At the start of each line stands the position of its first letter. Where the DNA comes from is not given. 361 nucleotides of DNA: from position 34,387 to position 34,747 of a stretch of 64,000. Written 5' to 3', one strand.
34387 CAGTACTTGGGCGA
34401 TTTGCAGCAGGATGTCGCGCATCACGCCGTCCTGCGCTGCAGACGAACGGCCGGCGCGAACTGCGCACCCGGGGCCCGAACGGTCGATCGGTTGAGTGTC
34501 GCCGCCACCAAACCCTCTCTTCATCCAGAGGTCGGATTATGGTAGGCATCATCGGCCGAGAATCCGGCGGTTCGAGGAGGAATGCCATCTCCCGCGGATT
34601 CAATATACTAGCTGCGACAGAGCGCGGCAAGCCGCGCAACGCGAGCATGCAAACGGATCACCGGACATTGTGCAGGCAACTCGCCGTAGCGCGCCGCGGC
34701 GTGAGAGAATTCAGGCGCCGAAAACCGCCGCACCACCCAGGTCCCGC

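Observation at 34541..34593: Fluoride riboswitch aptamer recognised directly in the sequence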

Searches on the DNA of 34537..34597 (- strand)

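Call 17: build_rna_model(alignment_id=A1, structure=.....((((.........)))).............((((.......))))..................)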
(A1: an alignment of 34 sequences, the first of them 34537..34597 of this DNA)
Model R1 built from alignment A1 (34 sequences, 68 columns); structure: as given.
model positions 60; base pairs 8; branch points 1; effective number of sequences 6.6; information 0.931 bits per position. Calibrated on 0.2 Mb of random sequence (short: E-values are rough).
structure used (alignment columns):
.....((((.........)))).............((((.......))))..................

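Call 18: search_with_rna_model(model_id=R1, sources=[window, L001, L002, L003, L004, L005, L006, L007, L008, L009, L010, L011, L012, L013, L014, L015, L016, L017, L018, L019, L020, L021, L022, L023, L024, L025, L026, L027, L028, L029, L030, L031, L032, L033, L034, L035, L036, L037, L038, L039, L040, L041, L042, L043, L044, L045, L046, L047, L048, L049, L050, L051, L052, L053, L054, L055, L056, L057, L058, L059, L060, L061, L062, L063, L064, L065, L066, L067, L068, L069, L070, L071, L072, L073, L074, L075, L076, L077, L078, L079, L080], max_evalue=1)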
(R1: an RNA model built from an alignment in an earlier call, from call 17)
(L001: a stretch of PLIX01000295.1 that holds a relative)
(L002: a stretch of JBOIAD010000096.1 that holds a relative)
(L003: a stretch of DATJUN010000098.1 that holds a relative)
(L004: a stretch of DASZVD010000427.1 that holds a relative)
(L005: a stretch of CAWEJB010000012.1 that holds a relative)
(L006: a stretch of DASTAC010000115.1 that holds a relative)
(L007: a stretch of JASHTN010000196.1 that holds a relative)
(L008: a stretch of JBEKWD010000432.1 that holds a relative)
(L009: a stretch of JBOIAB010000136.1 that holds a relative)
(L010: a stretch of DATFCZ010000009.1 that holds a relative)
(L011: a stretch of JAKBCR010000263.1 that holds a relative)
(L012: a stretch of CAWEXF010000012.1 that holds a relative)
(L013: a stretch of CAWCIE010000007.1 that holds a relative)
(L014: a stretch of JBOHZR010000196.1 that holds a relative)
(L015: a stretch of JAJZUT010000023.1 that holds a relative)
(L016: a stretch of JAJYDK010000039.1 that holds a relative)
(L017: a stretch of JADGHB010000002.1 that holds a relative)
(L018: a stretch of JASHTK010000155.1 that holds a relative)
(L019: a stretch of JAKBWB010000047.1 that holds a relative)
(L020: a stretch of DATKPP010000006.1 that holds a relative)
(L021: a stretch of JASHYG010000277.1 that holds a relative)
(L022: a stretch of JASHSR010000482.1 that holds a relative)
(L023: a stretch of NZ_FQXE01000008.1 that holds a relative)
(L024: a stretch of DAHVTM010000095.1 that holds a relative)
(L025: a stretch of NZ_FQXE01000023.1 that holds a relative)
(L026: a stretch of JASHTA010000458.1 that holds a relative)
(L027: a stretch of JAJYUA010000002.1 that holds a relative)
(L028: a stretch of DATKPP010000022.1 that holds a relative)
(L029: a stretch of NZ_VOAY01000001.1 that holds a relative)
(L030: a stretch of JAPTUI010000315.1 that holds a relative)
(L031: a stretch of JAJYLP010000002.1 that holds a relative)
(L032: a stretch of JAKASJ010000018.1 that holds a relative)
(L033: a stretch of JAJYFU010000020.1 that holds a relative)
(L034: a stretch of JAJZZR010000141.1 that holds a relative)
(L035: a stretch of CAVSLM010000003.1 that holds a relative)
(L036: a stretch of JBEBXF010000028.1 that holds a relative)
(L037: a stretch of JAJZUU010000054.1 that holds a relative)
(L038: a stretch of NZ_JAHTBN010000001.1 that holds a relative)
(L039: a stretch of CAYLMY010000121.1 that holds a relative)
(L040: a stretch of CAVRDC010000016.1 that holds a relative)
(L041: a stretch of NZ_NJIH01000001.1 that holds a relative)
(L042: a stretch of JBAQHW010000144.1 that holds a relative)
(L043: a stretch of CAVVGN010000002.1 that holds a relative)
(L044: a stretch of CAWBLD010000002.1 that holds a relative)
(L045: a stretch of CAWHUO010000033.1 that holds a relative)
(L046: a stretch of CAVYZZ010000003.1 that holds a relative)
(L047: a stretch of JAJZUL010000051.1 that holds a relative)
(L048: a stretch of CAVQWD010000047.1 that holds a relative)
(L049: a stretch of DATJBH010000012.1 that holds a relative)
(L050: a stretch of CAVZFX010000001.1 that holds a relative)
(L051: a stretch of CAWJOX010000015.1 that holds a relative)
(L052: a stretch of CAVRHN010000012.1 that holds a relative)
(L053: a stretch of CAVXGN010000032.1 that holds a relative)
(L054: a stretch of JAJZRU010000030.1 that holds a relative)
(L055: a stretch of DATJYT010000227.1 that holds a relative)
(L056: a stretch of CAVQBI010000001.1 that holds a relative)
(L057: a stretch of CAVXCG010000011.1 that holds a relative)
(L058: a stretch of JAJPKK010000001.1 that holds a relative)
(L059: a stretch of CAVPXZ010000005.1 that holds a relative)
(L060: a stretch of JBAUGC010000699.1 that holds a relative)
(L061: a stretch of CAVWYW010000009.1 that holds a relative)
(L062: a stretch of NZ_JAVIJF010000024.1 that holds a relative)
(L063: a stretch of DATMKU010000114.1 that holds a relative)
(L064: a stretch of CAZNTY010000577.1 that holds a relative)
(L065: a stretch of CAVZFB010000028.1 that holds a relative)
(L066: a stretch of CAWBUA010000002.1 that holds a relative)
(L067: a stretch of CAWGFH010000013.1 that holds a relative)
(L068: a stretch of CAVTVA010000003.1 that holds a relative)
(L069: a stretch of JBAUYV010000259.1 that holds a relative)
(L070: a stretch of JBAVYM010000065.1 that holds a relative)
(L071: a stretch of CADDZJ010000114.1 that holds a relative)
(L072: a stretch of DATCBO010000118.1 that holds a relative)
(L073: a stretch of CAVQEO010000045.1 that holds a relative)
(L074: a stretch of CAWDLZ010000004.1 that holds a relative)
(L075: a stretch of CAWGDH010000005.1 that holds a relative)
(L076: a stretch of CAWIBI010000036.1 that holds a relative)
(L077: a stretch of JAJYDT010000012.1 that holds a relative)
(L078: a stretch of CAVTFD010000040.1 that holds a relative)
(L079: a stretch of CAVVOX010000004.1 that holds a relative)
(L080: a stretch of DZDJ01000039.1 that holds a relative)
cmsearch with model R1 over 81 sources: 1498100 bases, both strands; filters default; matches with E-value up to 1: 159.
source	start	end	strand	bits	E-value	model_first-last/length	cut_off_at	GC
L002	2919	2978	+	73.3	1.5e-21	1-60/60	no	0.55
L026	6599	6658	+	72.9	2e-21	1-60/60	no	0.57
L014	6635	6696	+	69.8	2.3e-20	1-60/60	no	0.56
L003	4639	4698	+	69.4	3.1e-20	1-60/60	no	0.6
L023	19240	19301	-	69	4.1e-20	1-60/60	no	0.6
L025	19240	19301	-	69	4.1e-20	1-60/60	no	0.6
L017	6688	6746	+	68.9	4.6e-20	1-60/60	no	0.49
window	34537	34597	-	68.7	5.3e-20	1-60/60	no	0.61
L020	11321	11381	-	68.4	6.6e-20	1-60/60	no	0.59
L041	14551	14612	+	68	9e-20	1-60/60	no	0.55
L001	6666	6728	+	67.8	1e-19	1-60/60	no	0.51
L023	6656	6715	+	67.4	1.4e-19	1-60/60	no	0.5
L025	6656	6715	+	67.4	1.4e-19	1-60/60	no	0.5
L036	7307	7368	-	66.6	2.7e-19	1-60/60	no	0.6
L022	6593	6651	+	66.5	2.9e-19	1-60/60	no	0.54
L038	6633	6694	+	66.4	3e-19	1-60/60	no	0.53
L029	6658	6716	+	66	4.2e-19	1-60/60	no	0.46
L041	6624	6685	+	65.7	5.5e-19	1-60/60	no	0.52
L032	6377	6434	+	65.1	8.4e-19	1-60/60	no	0.62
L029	19265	19324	-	64.9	9.7e-19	1-60/60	no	0.52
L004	6631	6689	+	64.8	1.1e-18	1-60/60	no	0.59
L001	4893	4953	+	64.6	1.2e-18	1-60/60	no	0.61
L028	6678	6738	+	64.5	1.3e-18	1-60/60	no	0.57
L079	5982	6039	+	62.6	5.8e-18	1-60/60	no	0.62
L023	19866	19929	+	62.2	7.8e-18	1-60/60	no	0.52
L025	19866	19929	+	62.2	7.8e-18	1-60/60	no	0.52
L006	6484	6544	-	61.5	1.3e-17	1-60/60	no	0.64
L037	6293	6350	+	61.4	1.5e-17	1-60/60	no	0.57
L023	4794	4855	-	61.4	1.5e-17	1-60/60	no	0.56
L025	4794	4855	-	61.4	1.5e-17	1-60/60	no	0.56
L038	14450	14511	+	61.3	1.6e-17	1-60/60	no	0.56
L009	1850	1910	-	61.3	1.7e-17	1-60/60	no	0.64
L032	15985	16043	+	59.6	5.9e-17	1-60/60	no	0.59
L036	7462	7526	+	59.4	7.1e-17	1-60/60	no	0.63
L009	11416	11472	-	58.6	1.3e-16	1-60/60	no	0.65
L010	6486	6546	-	58.5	1.4e-16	1-60/60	no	0.61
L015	4277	4342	-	58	2.1e-16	1-60/60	no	0.56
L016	4277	4342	-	58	2.1e-16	1-60/60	no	0.56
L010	6641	6705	+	58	2.1e-16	1-60/60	no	0.58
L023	6507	6569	-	57.4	3.4e-16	1-60/60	no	0.51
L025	6507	6569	-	57.4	3.4e-16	1-60/60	no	0.51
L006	6640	6705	+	56.9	4.8e-16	1-60/60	no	0.58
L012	6695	6759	+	56.9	5e-16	1-60/60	no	0.58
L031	6632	6696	+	56.7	5.7e-16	1-60/60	no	0.54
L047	2458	2515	+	56.7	5.8e-16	1-60/60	no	0.64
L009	2007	2071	+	56.7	5.8e-16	1-60/60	no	0.57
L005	6689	6753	+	56.6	6.2e-16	1-60/60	no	0.6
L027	6635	6699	+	56.5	6.5e-16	1-60/60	no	0.65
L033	6642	6707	+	54.9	2.3e-15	1-60/60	no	0.59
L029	6390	6452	-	54.6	2.9e-15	1-60/60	no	0.43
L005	6532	6592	-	54.2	4e-15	1-60/60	no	0.66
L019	6645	6710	+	54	4.5e-15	1-60/60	no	0.59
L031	6477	6538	-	53.6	6.1e-15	1-60/60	no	0.65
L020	2465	2529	+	52.5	1.5e-14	1-60/60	no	0.55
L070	4865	4921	+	52.4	1.6e-14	1-60/60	no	0.58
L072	6040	6100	+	52.3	1.7e-14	1-60/60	no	0.62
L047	13671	13725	+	52.2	1.9e-14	1-60/60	no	0.64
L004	2750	2816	+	52.1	2e-14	1-60/60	no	0.63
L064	5456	5513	+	51.5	3.2e-14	1-60/60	no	0.6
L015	6662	6726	+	51.5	3.2e-14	1-60/60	no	0.6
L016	6662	6726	+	51.5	3.2e-14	1-60/60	no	0.6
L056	6730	6787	+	51.3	3.7e-14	1-60/60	no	0.62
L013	6698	6759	+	51.2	4e-14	1-60/60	no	0.6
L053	6695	6752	+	51.1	4.4e-14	1-60/60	no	0.6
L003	2012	2069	-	50.9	5e-14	1-60/60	no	0.59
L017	18445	18504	-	50.8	5.5e-14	1-60/60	no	0.55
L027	6487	6549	-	50.7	5.8e-14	1-60/60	no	0.59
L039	176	234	+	50.3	8.2e-14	1-60/60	no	0.61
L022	14552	14608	+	50.1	9.1e-14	1-60/60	no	0.61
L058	6144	6199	-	49.8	1.2e-13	1-60/60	no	0.62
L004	6381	6441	-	49.7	1.3e-13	1-60/60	no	0.61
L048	3349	3404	+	48.9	2.3e-13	1-60/60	no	0.61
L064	3320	3378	+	48.6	3.1e-13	1-60/60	no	0.54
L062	16679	16736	+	48.4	3.6e-13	1-60/60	no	0.57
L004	15260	15319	+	48.3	3.7e-13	1-60/60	no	0.6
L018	4918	4973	+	48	4.7e-13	1-60/60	no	0.64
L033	6485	6546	-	46.8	1.2e-12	1-60/60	no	0.68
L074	6734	6790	+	46.8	1.2e-12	1-60/60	no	0.54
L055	4705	4761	+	46.5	1.5e-12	1-60/60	no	0.61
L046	6696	6752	+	46.3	1.7e-12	1-60/60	no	0.61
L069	5546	5601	+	46.1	2.1e-12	1-60/60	no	0.61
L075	1904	1960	+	46.1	2.2e-12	1-60/60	no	0.53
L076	6683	6739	+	45.7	2.9e-12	1-60/60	no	0.54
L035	6587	6648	+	45.2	4.2e-12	1-60/60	no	0.55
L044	6695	6751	+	45.1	4.7e-12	1-60/60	no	0.61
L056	5770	5824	+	45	4.9e-12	1-60/60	no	0.65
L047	5272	5328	+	44.8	5.6e-12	1-60/60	no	0.65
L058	16205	16260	+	44.4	7.8e-12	1-60/60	no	0.57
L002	1700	1759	-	43.6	1.4e-11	1-60/60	no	0.62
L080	6664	6720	+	43.4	1.7e-11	1-60/60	no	0.54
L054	4254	4331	+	43.3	1.8e-11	1-60/60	no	0.71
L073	6677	6733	+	43.3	1.8e-11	1-60/60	no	0.54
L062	6668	6725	+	43.3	1.8e-11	1-60/60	no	0.55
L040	6726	6782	+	42.5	3.5e-11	1-60/60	no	0.6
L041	6420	6483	-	42.4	3.6e-11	1-60/60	no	0.56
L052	6728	6784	+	42.3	4e-11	1-60/60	no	0.54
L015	6507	6567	-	42.3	4.1e-11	1-60/60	no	0.62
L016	6507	6567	-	42.3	4.1e-11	1-60/60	no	0.62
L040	3097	3167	-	42.2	4.2e-11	1-60/60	no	0.65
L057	6655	6711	+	42.2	4.3e-11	1-60/60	no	0.63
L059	6697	6753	+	42.2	4.3e-11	1-60/60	no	0.6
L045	6696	6751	+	42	4.8e-11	1-60/60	no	0.59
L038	6441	6504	-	41.8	5.8e-11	1-60/60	no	0.55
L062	5812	5867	+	41.7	6.1e-11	1-60/60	no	0.68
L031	16073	16129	-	41.7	6.4e-11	1-60/60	no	0.68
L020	1513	1569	+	41.2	9.2e-11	1-60/60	no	0.6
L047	857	918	-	41.1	1e-10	1-60/60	no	0.69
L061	6686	6742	+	40.4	1.8e-10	1-60/60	no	0.56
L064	3150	3206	-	40.2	2.1e-10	1-60/60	no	0.65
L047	1847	1903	-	39.8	2.7e-10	1-60/60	no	0.68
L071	187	243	+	39.8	2.8e-10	1-60/60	no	0.46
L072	6732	6786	+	39.6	3.2e-10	1-60/60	no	0.58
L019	6488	6549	-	39.5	3.3e-10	1-60/60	no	0.65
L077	6745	6801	+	39.2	4.2e-10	1-60/60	no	0.56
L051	3190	3258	-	39.1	4.5e-10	1-60/60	no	0.67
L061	3190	3258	-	39.1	4.5e-10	1-60/60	no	0.67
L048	3198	3267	-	39.1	4.8e-10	1-60/60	no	0.63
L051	6687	6743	+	39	5e-10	1-60/60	no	0.61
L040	3263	3319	+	38.1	1e-09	1-60/60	no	0.61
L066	6683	6738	+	37.9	1.1e-09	1-60/60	no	0.59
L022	6352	6398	-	37.5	1.7e-09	6-53/60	no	0.64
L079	6702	6758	+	37.2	2.1e-09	1-60/60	no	0.6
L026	6440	6503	-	36.8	2.8e-09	1-60/60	no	0.67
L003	2213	2267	+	36.5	3.6e-09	1-60/60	no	0.64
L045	3333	3389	+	36.4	3.8e-09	1-60/60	no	0.63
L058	5161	5230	+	36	5.3e-09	1-60/60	no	0.54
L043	6734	6789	+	35.9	5.8e-09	1-60/60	no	0.62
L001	4479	4535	-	35.7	6.6e-09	1-60/60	no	0.6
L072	2518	2572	+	35.1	1.1e-08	1-60/60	no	0.6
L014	5910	5965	+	34.7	1.4e-08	1-60/60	no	0.64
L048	6702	6776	+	34.6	1.5e-08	1-60/60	no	0.57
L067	6354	6409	+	34.5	1.7e-08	1-60/60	no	0.62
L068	6707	6765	+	34.2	2e-08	1-60/60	no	0.69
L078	6733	6791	+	33.6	3.4e-08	1-60/60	no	0.64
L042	6698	6753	+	33.4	3.8e-08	1-60/60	no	0.55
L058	16014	16070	-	33.4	3.9e-08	1-60/60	no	0.58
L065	6733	6791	+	33.3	4.2e-08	1-60/60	no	0.63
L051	3355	3409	+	33.3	4.2e-08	1-60/60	no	0.55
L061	3355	3409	+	33.3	4.2e-08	1-60/60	no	0.55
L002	1880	1939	+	32.6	7.3e-08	1-60/60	no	0.62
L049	6738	6792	+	31.8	1.4e-07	1-60/60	no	0.56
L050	6704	6759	+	30.8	2.9e-07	1-60/60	no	0.62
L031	14475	14531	-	30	5.5e-07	1-60/60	no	0.63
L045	3170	3237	-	26.2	1e-05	1-60/60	no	0.72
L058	6757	6812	+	25.7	1.5e-05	1-60/60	no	0.59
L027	16103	16159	-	25.7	1.5e-05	1-60/60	no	0.72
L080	4643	4699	-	24.7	3.3e-05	1-60/60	no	0.51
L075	13056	13119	-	23.5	8.5e-05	1-60/60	no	0.58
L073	6057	6113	-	20.7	0.00072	1-60/60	no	0.49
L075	1618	1698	-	19.5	0.0018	1-60/60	no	0.59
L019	16448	16504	-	19.4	0.0019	1-60/60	no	0.7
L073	6431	6510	-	18.1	0.0053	1-60/60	no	0.54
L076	6415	6495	-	18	0.0058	1-60/60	no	0.56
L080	6427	6504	-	16.6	0.017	1-60/60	no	0.55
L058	20725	20773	+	15.1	0.055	1-60/60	no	0.71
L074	6217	6259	+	14.1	0.12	1-60/60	no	0.67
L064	8690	8757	+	12.5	0.42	1-60/60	no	0.63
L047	15074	15111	+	12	0.61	1-60/60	no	0.61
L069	19947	20018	-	12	0.62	1-60/60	no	0.62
